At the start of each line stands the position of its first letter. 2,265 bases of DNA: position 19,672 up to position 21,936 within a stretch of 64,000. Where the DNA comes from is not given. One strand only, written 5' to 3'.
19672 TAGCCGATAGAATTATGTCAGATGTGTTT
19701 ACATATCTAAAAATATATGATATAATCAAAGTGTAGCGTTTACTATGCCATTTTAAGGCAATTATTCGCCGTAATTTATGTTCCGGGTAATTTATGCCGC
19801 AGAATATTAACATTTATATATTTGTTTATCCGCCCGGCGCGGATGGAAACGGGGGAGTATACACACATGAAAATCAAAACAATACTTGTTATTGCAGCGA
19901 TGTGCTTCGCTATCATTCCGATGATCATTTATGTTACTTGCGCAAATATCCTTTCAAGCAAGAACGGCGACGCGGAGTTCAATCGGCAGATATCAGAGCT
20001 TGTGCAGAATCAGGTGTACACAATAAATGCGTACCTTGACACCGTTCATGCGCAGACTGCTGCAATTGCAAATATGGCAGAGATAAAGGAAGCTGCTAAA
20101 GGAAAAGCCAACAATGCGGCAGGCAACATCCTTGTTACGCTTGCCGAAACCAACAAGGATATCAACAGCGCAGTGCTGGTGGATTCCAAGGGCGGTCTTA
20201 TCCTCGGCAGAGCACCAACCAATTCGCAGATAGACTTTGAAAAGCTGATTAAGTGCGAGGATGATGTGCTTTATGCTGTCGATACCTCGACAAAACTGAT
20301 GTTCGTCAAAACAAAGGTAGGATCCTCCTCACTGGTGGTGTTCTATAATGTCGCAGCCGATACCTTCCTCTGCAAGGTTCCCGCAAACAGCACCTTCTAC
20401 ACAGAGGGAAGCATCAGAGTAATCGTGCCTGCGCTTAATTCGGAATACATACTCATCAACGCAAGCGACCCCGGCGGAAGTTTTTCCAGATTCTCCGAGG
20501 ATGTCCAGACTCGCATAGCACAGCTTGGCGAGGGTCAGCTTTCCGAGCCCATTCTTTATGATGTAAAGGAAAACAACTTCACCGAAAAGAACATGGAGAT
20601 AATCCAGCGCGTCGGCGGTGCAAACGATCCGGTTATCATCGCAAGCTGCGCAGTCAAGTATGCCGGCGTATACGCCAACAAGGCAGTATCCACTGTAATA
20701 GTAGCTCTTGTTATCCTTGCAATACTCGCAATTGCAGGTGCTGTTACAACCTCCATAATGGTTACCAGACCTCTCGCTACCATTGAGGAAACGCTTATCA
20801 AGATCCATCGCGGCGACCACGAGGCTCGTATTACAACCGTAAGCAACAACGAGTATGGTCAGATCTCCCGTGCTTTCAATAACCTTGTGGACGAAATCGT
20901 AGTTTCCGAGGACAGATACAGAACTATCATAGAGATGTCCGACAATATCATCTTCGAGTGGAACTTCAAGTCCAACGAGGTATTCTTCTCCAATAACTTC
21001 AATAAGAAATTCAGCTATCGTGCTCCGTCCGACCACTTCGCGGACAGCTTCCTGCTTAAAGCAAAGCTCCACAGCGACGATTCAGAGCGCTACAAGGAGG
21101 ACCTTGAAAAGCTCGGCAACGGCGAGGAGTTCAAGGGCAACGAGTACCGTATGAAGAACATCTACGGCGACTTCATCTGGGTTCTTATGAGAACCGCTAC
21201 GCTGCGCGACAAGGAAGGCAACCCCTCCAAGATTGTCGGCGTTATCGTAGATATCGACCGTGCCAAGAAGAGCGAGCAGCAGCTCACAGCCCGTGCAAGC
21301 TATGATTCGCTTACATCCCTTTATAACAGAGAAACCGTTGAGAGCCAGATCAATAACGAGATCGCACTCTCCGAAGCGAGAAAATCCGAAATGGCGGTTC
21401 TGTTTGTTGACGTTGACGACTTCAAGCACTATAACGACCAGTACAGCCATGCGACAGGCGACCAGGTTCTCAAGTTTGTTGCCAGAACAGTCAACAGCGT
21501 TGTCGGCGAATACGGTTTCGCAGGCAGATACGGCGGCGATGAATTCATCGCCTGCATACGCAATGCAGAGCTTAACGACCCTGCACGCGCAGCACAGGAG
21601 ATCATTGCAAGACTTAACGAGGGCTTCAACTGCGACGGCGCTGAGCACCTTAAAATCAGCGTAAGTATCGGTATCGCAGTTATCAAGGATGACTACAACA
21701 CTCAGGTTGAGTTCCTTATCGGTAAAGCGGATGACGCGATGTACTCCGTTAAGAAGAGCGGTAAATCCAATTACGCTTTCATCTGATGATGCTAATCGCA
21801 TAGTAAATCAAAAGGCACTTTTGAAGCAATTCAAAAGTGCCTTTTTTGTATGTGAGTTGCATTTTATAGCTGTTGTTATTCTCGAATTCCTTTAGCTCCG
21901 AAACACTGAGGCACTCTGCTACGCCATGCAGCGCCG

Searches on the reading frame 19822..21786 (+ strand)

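Call 40: search_protein_families(library=pfam, proteins=[window:19822-21786:+], max_evalue=0.00001)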
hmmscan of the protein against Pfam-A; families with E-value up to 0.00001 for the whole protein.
window:19822-21786:+ (654 aa): 3 families
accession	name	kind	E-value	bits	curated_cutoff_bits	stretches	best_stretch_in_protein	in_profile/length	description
PF00990.26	GGDEF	-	5.8e-39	133.9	23.8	1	492-649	1-160/161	Diguanylate cyclase, GGDEF domain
PF08447.18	PAS_3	-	6.9e-08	33.1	25.6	1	414-475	28-89/89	PAS fold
PF00672.30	HAMP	-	1.7e-07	31.9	25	1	314-359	6-51/53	HAMP domain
